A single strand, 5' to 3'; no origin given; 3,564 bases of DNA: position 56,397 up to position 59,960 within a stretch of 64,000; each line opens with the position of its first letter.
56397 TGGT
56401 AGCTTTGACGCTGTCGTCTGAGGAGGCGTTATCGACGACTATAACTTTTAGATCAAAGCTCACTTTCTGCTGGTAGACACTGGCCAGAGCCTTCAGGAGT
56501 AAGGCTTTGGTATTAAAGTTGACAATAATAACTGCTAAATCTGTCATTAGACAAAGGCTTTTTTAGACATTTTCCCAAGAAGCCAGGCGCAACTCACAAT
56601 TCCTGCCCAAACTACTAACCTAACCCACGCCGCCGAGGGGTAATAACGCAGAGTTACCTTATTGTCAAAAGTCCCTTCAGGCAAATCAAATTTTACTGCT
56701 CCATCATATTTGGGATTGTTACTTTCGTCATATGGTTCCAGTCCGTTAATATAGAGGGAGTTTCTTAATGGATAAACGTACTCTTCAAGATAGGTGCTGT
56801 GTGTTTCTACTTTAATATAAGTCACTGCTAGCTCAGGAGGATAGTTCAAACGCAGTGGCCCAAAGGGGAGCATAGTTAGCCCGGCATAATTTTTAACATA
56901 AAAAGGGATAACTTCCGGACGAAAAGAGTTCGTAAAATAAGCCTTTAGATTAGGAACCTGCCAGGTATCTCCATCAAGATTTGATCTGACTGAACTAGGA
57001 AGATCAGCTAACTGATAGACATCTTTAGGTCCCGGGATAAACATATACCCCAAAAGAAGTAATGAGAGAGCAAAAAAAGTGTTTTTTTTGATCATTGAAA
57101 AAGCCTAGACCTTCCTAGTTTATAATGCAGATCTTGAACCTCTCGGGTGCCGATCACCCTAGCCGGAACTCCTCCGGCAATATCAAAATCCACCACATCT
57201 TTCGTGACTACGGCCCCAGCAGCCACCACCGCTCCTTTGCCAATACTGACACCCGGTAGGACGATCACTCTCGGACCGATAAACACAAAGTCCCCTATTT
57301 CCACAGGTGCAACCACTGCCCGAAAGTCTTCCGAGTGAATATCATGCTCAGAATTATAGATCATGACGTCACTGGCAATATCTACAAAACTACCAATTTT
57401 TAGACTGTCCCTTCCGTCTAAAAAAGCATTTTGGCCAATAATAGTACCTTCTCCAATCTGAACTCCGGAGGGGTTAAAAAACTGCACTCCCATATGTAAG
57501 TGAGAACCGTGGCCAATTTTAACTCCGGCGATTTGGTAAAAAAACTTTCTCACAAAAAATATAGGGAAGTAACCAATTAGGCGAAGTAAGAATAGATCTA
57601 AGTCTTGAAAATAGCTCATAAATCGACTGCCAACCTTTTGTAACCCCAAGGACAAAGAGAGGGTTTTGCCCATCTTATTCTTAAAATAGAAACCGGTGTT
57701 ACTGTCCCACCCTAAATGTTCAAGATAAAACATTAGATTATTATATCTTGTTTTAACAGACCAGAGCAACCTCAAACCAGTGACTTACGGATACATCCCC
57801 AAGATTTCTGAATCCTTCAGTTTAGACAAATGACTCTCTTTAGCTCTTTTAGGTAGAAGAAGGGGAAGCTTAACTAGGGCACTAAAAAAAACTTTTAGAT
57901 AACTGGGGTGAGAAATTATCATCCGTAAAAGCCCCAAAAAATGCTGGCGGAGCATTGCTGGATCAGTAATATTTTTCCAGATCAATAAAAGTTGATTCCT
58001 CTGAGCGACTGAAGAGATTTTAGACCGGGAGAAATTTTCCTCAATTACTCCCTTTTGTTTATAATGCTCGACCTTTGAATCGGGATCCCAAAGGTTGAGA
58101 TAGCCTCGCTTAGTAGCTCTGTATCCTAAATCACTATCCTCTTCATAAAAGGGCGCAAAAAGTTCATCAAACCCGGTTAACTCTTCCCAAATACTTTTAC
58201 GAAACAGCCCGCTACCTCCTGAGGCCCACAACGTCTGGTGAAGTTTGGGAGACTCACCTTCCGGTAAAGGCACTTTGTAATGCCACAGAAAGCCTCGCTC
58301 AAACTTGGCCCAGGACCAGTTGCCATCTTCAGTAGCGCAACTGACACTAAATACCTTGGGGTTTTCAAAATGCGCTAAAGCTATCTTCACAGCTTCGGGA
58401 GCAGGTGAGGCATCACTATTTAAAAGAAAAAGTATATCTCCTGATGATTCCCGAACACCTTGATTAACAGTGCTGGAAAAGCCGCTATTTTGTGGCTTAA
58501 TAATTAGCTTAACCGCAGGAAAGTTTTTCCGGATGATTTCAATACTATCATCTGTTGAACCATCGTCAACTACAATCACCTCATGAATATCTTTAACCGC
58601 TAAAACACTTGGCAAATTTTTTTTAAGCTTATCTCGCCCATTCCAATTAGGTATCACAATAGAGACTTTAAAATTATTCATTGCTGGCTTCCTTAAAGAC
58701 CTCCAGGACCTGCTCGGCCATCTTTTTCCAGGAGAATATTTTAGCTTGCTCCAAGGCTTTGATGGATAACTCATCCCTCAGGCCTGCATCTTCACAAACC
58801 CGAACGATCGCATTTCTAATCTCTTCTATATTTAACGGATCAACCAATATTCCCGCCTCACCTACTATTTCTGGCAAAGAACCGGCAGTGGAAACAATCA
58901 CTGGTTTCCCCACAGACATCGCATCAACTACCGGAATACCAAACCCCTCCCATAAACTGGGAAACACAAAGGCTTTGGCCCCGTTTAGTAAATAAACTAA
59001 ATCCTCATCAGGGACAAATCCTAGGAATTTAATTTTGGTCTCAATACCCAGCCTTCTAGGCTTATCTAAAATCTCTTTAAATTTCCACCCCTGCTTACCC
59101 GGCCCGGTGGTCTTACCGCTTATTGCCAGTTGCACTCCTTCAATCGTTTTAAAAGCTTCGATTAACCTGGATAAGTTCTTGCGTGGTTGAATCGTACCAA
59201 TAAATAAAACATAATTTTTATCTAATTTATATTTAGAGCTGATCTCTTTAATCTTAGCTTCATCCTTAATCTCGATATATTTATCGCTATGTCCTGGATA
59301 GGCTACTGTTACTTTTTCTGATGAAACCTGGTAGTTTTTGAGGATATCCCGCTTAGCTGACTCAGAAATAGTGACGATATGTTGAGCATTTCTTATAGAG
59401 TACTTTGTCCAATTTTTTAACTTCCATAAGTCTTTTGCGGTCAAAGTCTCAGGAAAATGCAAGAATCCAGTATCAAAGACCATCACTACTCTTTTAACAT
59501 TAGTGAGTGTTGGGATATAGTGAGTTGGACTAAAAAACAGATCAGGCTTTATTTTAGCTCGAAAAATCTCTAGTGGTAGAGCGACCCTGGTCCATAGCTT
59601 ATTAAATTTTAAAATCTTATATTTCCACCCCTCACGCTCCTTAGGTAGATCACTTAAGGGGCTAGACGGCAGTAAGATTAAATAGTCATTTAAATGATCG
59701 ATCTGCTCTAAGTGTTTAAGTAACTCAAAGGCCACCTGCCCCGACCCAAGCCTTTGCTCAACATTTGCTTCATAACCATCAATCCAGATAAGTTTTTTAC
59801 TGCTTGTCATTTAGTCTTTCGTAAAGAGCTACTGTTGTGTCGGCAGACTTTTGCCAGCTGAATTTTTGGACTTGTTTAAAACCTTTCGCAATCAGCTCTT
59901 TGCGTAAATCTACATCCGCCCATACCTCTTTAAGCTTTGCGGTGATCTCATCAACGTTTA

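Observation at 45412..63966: More than 16 kb of contiguous glycosylation genes: 13 GT2/GT4 transferases, two GT-C enzymes, Wzy-like ligase, initiating PglC-type transferase, acetyltransferase, NUDIX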

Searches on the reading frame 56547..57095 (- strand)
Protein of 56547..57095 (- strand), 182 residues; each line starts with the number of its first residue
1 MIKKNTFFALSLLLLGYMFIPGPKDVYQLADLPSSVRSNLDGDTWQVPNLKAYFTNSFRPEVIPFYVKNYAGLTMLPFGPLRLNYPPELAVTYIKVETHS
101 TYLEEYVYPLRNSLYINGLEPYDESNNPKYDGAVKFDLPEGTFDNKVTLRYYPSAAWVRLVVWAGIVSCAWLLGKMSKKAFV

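Call 5: search_protein_families(library=pfam, proteins=[window:56547-57095:-], max_evalue=0.01)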
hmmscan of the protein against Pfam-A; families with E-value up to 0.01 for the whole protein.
window:56547-57095:- (182 aa): 0 families

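Call 52: search_protein_families(library=pfam, proteins=[window:56547-57095:-], max_evalue=1)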
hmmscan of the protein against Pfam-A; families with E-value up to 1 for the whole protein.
window:56547-57095:- (182 aa): 0 families

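Call 62: search_protein_families(library=ncbifam, proteins=[window:56547-57095:-], max_evalue=0.01)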
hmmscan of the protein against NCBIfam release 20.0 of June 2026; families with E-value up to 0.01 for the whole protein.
window:56547-57095:- (182 aa): 0 families

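Call 76: search_protein_representatives(protein=window:56547-57095:-)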
Query: 182 residues. Proteins with E-value up to 0.001 (for the whole library): 96; up to 1e-10: 63; up to 1e-30: 7. The best 96 are listed.
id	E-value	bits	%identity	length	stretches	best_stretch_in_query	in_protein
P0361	1.0e-47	178.9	52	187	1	7-174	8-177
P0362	5.3e-43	163.6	47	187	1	9-170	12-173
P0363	6.9e-40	153.4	55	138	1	47-177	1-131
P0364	8.4e-35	136.8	45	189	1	8-164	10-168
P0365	1.9e-33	132.4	46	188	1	5-169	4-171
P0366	1.4e-32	129.6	56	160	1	6-119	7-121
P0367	5.3e-31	124.4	50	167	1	10-126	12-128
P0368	1.4e-29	119.7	41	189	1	1-165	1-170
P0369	2.3e-27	112.6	39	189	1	1-176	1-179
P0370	2.6e-27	112.4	38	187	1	7-175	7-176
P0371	2.2e-26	109.4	38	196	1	3-171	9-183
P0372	1.4e-25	106.8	58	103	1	81-173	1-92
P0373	8.1e-25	104.3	42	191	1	9-166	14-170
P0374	1.1e-24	103.9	51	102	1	1-102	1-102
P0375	2.9e-24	102.5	38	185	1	6-180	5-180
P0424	1.1e-10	58.2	37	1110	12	125-149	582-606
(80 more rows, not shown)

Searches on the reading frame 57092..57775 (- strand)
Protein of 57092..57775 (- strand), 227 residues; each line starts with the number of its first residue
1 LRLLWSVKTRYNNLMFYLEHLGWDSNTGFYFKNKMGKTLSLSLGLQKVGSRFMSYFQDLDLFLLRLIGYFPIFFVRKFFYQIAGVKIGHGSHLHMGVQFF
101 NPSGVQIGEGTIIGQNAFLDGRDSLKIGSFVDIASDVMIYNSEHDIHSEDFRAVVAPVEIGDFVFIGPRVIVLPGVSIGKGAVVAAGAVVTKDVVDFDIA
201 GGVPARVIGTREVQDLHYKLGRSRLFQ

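Call 5: search_protein_families(library=pfam, proteins=[window:57092-57775:-], max_evalue=0.01)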
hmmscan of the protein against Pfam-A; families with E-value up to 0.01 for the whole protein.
window:57092-57775:- (227 aa): 3 families
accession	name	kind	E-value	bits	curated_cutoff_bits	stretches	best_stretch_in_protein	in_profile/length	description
PF00132.30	Hexapep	-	1.9e-16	59.4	27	1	158-192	2-36/36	Bacterial transferase hexapeptide (six repeats)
PF14602.12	Hexapep_2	-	5.6e-12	45.6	27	1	157-192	1-34/34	Hexapeptide repeat of succinyl-transferase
PF25084.1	LbH_EIF2B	-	0.0063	16.9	54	0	104-194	21-103/105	EIF2B subunit epsilon LbH domain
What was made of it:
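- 57092..57733 (-): Left-handed beta-helix acetyltransferase, WcaF-like, core gene, 213 aa. Hexapep (call 5).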

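Call 62: search_protein_families(library=ncbifam, proteins=[window:57092-57775:-], max_evalue=0.01)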
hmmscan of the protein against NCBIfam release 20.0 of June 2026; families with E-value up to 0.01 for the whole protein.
window:57092-57775:- (227 aa): 42 families (the best 25 are shown)
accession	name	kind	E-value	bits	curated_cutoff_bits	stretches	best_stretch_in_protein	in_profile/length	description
NF007797.0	PRK10502.1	subfamily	6.1e-25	87.9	192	1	75-212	43-180/183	WcaF family extracellular polysaccharide biosynthesis acetyltransferase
NF058585.1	HptprglPActTf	PfamEq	1.5e-17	63.7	300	1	149-214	100-163/172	heptaprenylglyceryl phosphate O-acetyltransferase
TIGR03308.1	phn_thr-fam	hypoth_equivalog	3.6e-17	62.9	201.65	1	156-216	107-167/204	phosphonate metabolim protein, transferase hexapeptide repeat family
TIGR03532.1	DapD_Ac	equivalog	6.9e-17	61.8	231.75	1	85-210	99-213/231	2,3,4,5-tetrahydropyridine-2,6-dicarboxylate N-acetyltransferase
NF038307.1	EPS_acetyl_HpsU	equivalog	1.8e-16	60.3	305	1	74-207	41-174/178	hormogonium polysaccharide biosynthesis acetyltransferase HpsU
NF007240.0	PRK09677.1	equivalog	4.2e-16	59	243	1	74-214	37-187/192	putative lipopolysaccharide biosynthesis O-acetyl transferase WbbJ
NF007076.0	PRK09527.1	equivalog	4.7e-16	58.8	347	1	86-218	57-192/203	galactoside O-acetyltransferase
NF007499.0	PRK10092.1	equivalog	6.1e-16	58.7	314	1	125-208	94-180/183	maltose O-acetyltransferase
TIGR04008.1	WcaF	equivalog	6.6e-16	58.7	326.3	1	73-211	40-178/180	colanic acid biosynthesis acetyltransferase WcaF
NF000311.1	Vat_ABCDEFH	equivalog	7.9e-15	55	300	1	158-215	111-168/201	Vat family streptogramin A O-acetyltransferase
TIGR03570.1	NeuD_NnaD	subfamily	2e-13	50.4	160.8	1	104-206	99-202/202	NeuD/PglB/VioB family sugar acetyltransferase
NF000490.1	chloram_CatB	equivalog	1.4e-12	47.3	350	1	158-211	111-164/210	type B chloramphenicol O-acetyltransferase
NF000101.1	stregram_VatA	exception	3.5e-12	46.4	450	1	156-211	117-172/219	streptogramin A O-acetyltransferase Vat(A)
NF000111.1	stregram_VatD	exception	3.6e-12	46.5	400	1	158-216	114-172/209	streptogramin A O-acetyltransferase Vat(D)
NF033468.1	stregram_VatI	exception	5.3e-12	45.9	415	1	159-213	114-168/208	streptogramin A O-acetyltransferase Vat(I)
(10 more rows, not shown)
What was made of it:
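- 57092..57733 (-): The best NCBIfam match is the WcaF family EPS acetyltransferase, 87.9 bits, below cut-off (call 62).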

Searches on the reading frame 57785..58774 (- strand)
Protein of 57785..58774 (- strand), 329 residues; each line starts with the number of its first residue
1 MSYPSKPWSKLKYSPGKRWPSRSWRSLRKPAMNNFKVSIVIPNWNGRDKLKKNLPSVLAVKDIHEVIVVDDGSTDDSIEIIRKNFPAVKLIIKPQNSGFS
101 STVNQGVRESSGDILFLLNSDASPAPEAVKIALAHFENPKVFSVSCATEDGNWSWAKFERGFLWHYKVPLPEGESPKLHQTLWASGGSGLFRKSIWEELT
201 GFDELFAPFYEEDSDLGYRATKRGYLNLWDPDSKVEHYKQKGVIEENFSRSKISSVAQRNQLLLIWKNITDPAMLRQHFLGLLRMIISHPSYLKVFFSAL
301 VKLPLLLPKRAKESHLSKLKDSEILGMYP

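Call 5: search_protein_families(library=pfam, proteins=[window:57785-58774:-], max_evalue=0.01)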
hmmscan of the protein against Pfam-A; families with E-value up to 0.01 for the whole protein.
window:57785-58774:- (329 aa): 4 families
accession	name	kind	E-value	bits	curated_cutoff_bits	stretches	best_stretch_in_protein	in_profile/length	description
PF00535.33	Glycos_transf_2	-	3e-25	89.5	23.3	1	38-199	1-167/168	Glycosyl transferase family 2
PF13641.12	Glyco_tranf_2_3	-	1.1e-12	48.9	27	1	37-240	3-214/230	Glycosyltransferase like family 2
PF10111.15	Glyco_tranf_2_2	-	5.3e-05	23.3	27.3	1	61-123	27-93/276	Glycosyltransferase like family 2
PF13632.12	Glyco_trans_2_3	-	0.0001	22.6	27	1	116-286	3-163/198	Glycosyl transferase family group 2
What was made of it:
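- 57785..58681 (-): GT2_f, a variable GT2 glycosyltransferase of 298 aa. Glycos_transf_2, 89.5 bits (call 5).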

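Call 62: search_protein_families(library=ncbifam, proteins=[window:57785-58774:-], max_evalue=0.01)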
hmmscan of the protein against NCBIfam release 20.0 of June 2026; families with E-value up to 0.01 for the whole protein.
window:57785-58774:- (329 aa): 25 families
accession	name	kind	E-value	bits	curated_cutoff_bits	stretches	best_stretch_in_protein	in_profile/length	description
TIGR03965.1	mycofact_glyco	equivalog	2e-21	76.4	280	1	35-239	74-282/467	mycofactocin biosynthesis glycosyltransferase MftF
NF041875.1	EPS_EpsD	equivalog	1.2e-17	64.4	370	1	37-252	1-221/325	exopolysaccharide biosynthesis glycosyltransferase EpsD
TIGR04283.1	glyco_like_mftF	equivalog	2.5e-15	56.7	182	1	37-247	1-198/221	TIGR04283 family arsenosugar biosynthesis glycosyltransferase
NF007482.0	PRK10073.1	equivalog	2.4e-13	49.8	423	1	34-128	5-102/334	glycosyltransferase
TIGR03937.1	PgaC_IcaA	equivalog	7.4e-13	48.2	422.3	1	30-144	40-159/407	poly-beta-1,6-N-acetyl-D-glucosamine synthase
TIGR04195.1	S_glycosyl_SunS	equivalog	7.6e-09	34.9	350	1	41-131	63-151/421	SunS family peptide S-glycosyltransferase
TIGR03111.1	glyc2_xrt_Gpos1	hypoth_equivalog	2.1e-08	33.4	363.95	1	35-141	49-162/439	TIGR03111 family XrtG-associated glycosyltransferase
NF007986.1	PRK10714.1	equivalog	3.7e-08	32.7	529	1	36-130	7-109/316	undecaprenyl-phosphate 4-deoxy-4-formamido-L-arabinose transferase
NF038299.1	EPS_HpsN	equivalog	7.7e-08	31.7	425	1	36-141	2-112/317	hormogonium polysaccharide biosynthesis glycosyltransferase HpsN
NF047683.1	TeichurnBiosyTuaG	equivalog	9.6e-08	32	400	1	35-134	6-109/252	teichuronic acid biosynthesis protein TuaG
NF041394.1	GtaseAglG_Halo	equivalog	1e-06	28.2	440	1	36-205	2-177/304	glucosyl-dolichyl phosphate glucuronosyltransferase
NF038302.1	EPS_HpsE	equivalog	4.4e-06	25.9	300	1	36-135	2-110/307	hormogonium polysaccharide biosynthesis glycosyltransferase HpsE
NF047588.1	GlcsyltransPgfSStrep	equivalog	6.7e-06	25.5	500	1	36-138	2-112/308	glycosyltransferase PgfS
TIGR04017.1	WcaA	equivalog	2e-05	24.4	495.75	1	33-138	3-112/279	colanic acid biosynthesis glycosyltransferase WcaA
NF007453.0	PRK10018.1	equivalog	2.8e-05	23.9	382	1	33-137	4-112/280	colanic acid biosynthesis glycosyltransferase WcaA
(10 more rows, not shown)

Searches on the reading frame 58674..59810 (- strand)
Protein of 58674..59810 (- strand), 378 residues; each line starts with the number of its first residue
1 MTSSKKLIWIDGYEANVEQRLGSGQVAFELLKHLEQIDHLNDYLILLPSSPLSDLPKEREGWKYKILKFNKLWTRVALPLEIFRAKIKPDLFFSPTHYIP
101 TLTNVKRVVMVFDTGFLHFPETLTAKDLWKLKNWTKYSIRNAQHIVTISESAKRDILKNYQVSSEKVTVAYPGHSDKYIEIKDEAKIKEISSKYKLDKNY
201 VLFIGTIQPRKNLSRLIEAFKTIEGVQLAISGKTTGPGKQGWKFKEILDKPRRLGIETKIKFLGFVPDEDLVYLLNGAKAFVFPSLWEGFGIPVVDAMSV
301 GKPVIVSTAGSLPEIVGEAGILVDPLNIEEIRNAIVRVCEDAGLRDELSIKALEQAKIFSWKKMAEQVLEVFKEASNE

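Call 5: search_protein_families(library=pfam, proteins=[window:58674-59810:-], max_evalue=0.01)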
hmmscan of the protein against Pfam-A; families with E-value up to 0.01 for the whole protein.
window:58674-59810:- (378 aa): 4 families
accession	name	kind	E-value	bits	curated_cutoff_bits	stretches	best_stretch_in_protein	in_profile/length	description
PF00534.26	Glycos_transf_1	-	6.7e-35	120.6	26.4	1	194-352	11-169/172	Glycosyl transferases group 1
PF13692.12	Glyco_trans_1_4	-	6.5e-29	101.5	27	1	199-341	2-142/142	Glycosyl transferases group 1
PF13439.12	Glyco_transf_4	-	1.2e-08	35.7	28.5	1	22-173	3-165/170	Glycosyltransferase Family 4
PF20706.3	GT4-conflict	-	5.3e-07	29.4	26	1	258-348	261-346/385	Family 4 Glycosyltransferase in conflict systems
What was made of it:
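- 58674..59810 (-): GT4_g, a core GT4 glycosyltransferase of 378 aa. Glycos_transf_1, 120.6 bits (call 5).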

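Call 71: search_protein_families(library=ncbifam, proteins=[window:58674-59810:-], max_evalue=0.00001)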
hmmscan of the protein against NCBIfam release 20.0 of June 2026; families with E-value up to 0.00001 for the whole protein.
window:58674-59810:- (378 aa): 32 families (the best 25 are shown)
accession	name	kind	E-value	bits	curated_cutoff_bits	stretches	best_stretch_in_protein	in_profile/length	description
TIGR04047.1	MSMEG_0565_glyc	hypoth_equivalog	4.8e-29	101.6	259.85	1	130-373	127-372/373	MSMEG_0565 family glycosyltransferase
TIGR02149.1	glgA_Coryne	subfamily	1.3e-28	100.2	302.4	1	130-374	132-389/391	glycogen synthase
TIGR03449.1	mycothiol_MshA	equivalog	1.3e-27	96.8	462.5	1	139-376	162-404/406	D-inositol-3-phosphate glycosyltransferase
NF041010.1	glycosy_Agl16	equivalog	4.9e-25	88.1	575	1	135-375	127-351/352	glycosylation protein Agl16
NF038295.1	EPS_HpsP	equivalog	7.3e-21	74.6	550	1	153-374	165-386/388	hormogonium polysaccharide biosynthesis glycosyltransferase HpsP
TIGR03999.1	thiol_BshA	equivalog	1.2e-20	73.8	273.7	1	130-375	133-373/375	N-acetyl-alpha-D-glucosaminyl L-malate synthase BshA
NF041876.1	EPS_EpsE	equivalog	3.6e-19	69.3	400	1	198-363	214-384/389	exopolysaccharide biosynthesis GT4 family glycosyltransferase EpsE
TIGR04157.1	glyco_rSAM_CFB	subfamily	3.9e-17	62.3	400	1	135-319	163-342/406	TIGR04157 family glycosyltransferase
TIGR03088.1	stp2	hypoth_equivalog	1.6e-16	60.3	409.05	1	143-374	138-372/374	TIGR03088 family PEP-CTERM/XrtA system glycosyltransferase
NF046085.1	XrtY_assoc_Gly1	equivalog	3e-16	59.3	400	1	139-375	158-384/387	XrtY-associated glycosyltransferase XYAG1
NF050063.1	ProtGlycPglJ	equivalog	1.8e-15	57.1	500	1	140-370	143-361/363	N-acetylgalactosamine-N,N'-diacetylbacillosaminyl-diphospho-undecaprenol 4-alpha-N-acetylgalactosaminyltransferase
NF047684.1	TeichurnBiosyTuaC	equivalog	3.8e-14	52.4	550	1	136-374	159-388/391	teichuronic acid biosynthesis protein TuaC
NF053513.1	Gtran_IagA_BgsA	equivalog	2.2e-13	49.9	460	1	131-375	95-331/333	LTA glycolipid anchor biosynthesis glycosyltransferase, IagA/BgsA family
NF038298.1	EPS_HpsO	equivalog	6.2e-13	48.3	575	1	133-374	138-386/388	hormogonium polysaccharide biosynthesis glycosyltransferase HpsO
NF012028.0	PRK15484.1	subfamily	6.9e-12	45.1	618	1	182-373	177-376/380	lipopolysaccharide N-acetylglucosaminyltransferase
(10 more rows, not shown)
